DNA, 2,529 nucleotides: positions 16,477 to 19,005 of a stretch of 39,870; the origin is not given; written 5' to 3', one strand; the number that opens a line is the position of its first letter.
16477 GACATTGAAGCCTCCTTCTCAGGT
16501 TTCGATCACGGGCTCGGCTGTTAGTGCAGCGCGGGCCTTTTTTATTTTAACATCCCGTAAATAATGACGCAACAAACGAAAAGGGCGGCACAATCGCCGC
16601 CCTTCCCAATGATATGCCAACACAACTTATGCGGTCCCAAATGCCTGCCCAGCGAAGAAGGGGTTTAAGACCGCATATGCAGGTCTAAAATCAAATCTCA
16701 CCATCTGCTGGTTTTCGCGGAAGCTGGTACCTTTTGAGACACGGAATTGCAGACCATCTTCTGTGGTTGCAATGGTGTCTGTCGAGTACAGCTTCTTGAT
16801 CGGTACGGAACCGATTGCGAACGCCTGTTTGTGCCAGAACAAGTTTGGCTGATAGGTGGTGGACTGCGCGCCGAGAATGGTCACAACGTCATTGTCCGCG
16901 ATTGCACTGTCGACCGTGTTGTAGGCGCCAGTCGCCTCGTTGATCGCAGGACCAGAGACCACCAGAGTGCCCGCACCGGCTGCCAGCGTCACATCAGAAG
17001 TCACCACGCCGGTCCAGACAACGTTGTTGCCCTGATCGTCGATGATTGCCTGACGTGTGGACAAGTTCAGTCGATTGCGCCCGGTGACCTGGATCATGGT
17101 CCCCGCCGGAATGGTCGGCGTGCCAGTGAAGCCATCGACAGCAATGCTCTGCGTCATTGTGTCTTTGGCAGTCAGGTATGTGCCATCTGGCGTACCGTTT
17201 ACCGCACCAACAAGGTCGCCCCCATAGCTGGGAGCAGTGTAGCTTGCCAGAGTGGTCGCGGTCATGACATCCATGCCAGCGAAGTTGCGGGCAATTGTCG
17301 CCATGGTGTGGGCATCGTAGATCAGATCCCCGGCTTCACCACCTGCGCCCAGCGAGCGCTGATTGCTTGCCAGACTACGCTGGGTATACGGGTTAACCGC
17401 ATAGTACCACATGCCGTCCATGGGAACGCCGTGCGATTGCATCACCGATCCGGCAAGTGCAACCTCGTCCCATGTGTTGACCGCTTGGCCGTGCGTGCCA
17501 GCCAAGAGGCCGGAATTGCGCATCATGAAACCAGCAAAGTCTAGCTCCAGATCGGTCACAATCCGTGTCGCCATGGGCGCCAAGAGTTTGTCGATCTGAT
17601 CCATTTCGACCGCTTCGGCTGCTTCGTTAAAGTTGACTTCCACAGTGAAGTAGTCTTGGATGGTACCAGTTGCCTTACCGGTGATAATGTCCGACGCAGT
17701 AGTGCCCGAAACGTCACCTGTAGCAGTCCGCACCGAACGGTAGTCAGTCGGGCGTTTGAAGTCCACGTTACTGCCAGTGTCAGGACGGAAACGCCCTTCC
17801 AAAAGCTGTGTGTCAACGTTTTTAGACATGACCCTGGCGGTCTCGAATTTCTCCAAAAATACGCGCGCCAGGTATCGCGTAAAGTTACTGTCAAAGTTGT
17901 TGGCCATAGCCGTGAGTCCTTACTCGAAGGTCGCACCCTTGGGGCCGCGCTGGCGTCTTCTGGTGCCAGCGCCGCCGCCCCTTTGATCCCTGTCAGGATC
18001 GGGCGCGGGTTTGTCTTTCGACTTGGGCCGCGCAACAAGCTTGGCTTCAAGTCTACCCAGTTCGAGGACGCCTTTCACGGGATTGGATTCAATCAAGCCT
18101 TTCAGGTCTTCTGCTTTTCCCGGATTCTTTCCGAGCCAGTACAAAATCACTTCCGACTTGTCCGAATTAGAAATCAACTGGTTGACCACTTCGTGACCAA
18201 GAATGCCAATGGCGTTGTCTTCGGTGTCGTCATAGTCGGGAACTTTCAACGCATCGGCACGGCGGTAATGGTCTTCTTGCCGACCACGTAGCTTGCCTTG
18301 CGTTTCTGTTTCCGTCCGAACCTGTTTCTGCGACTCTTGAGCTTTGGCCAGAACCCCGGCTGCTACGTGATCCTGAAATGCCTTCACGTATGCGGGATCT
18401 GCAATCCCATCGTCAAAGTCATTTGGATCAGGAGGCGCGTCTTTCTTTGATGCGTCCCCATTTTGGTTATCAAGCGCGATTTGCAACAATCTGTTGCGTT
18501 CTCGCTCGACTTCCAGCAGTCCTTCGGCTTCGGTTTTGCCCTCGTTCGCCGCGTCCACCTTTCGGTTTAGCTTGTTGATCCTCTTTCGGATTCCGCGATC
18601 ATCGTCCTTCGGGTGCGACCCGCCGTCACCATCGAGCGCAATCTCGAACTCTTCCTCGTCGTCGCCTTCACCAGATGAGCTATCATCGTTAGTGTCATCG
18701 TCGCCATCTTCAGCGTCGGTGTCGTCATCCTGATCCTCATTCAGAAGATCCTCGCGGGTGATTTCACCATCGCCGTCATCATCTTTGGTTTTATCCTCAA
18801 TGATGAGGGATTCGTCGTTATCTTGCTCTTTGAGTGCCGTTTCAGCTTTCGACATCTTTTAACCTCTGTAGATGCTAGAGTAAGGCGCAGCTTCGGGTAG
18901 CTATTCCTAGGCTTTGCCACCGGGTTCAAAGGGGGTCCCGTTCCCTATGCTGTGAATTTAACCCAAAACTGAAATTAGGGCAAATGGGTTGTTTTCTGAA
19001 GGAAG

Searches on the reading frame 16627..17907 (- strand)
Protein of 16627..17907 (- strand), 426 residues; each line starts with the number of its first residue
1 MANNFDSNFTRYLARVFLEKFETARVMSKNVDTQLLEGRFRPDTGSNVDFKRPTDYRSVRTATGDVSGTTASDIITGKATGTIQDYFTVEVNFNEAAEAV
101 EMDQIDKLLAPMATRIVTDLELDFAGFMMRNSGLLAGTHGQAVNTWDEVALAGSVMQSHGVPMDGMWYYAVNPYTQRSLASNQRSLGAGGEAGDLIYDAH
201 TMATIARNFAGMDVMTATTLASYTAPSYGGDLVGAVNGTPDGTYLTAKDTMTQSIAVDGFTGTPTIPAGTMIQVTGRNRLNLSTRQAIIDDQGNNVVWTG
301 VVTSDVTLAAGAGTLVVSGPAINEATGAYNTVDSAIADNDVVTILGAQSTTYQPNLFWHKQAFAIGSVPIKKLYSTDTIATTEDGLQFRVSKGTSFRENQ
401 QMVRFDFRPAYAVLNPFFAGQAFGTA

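Call 8: search_protein_families(library=pfam, proteins=[window:16627-17907:-], max_evalue=1)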
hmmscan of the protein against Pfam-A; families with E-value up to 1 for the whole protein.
window:16627-17907:- (426 aa): 1 family
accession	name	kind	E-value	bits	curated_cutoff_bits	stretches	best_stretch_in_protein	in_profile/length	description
PF11651.14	P22_CoatProtein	-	1.3e-52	179.5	24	1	1-424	1-423/423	P22 coat protein - gene protein 5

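Call 9: search_protein_families(library=phrogs, proteins=[window:16627-17907:-], max_evalue=1)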
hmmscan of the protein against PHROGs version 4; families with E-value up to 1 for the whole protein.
window:16627-17907:- (426 aa): 2 families
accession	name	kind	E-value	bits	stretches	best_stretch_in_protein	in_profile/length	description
phrog_283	-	head and packaging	5.1e-65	221.3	1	1-424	1-383/385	major head protein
phrog_38103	-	moron, auxiliary metabolic gene and host takeover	0.037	15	1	28-76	59-105/133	Lar-like restriction alleviation protein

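Call 41: find_related_loci(query=window:16630-17907:-, collection=viral_contigs, flank=10000)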
Query window:16630-17907:- (426 aa) in viral_contigs; peptide patterns used: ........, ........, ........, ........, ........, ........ (x = any residue, [..] = any of these).
459 stretches matched a pattern; 450 encode a relative of the query (tblastn E <= 1e-3); the best 80 are kept; 80 distinct loci.
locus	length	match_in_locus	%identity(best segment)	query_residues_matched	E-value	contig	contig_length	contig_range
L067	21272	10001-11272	74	1-424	0e+0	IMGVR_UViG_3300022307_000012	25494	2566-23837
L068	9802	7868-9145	74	1-426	0e+0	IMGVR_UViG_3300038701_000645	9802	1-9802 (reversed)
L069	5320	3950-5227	71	1-426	0e+0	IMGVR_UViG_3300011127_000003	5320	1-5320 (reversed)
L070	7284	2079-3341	69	1-424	0e+0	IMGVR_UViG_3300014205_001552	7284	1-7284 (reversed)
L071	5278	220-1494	68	1-425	0e+0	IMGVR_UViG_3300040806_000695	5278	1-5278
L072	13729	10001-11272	68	1-424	0e+0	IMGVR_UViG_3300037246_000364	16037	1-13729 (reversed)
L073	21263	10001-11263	68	1-424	0e+0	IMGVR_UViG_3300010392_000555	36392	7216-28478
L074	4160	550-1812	69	1-425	0e+0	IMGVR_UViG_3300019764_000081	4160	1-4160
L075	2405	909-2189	68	1-424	0e+0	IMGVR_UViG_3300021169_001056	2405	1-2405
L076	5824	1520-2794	70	1-424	0e+0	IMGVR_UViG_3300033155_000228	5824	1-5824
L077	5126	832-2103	68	1-424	0e+0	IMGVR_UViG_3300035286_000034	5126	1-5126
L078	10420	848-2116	69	1-426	0e+0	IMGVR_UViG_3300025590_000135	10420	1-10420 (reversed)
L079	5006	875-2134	67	1-424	0e+0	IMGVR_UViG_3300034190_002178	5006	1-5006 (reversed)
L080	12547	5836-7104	64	1-424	0e+0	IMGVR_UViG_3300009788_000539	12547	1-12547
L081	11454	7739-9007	69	1-426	0e+0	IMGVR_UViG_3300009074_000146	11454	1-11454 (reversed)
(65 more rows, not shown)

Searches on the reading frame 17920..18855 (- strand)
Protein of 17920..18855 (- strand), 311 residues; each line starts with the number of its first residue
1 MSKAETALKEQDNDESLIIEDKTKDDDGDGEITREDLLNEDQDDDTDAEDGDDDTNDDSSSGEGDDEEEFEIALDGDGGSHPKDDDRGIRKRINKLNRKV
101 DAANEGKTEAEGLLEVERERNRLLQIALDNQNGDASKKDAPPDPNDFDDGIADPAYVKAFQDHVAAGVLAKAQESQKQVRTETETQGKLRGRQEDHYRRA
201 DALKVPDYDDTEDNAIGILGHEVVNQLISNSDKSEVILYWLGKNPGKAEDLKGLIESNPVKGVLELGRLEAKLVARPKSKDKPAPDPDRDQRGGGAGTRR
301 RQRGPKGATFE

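Call 8: search_protein_families(library=pfam, proteins=[window:17920-18855:-], max_evalue=1)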
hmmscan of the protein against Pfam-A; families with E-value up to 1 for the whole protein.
window:17920-18855:- (311 aa): 2 families
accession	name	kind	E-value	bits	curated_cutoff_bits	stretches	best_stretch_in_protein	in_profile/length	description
PF09306.15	Phage-scaffold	-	1.5e-11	44.7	25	1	48-288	22-262/303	Bacteriophage, scaffolding protein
PF10702.14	DUF2507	-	0.0087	16.5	35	0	218-254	6-40/123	Protein of unknown function (DUF2507)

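Call 9: search_protein_families(library=phrogs, proteins=[window:17920-18855:-], max_evalue=1)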
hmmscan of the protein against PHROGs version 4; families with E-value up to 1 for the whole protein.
window:17920-18855:- (311 aa): 3 families
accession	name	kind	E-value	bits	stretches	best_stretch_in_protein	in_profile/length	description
phrog_648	-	head and packaging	1.3e-23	85.1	1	30-296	9-254/286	head scaffolding protein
phrog_8865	-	head and packaging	1.2e-16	62.2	1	29-296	28-271/297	head scaffolding protein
phrog_6291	-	unknown function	0.32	12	1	152-186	70-104/177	-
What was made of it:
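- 17920..18855 (-): Scaffolding protein gene, 311 aa, with a basic C-terminus. It is the only partner of a coat N-arm known from model phages, so it is the inferred (not shown) target of the tail. PF09306 E 1.5e-11; phrog_648 E 1.3e-23 (calls 8, 9).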
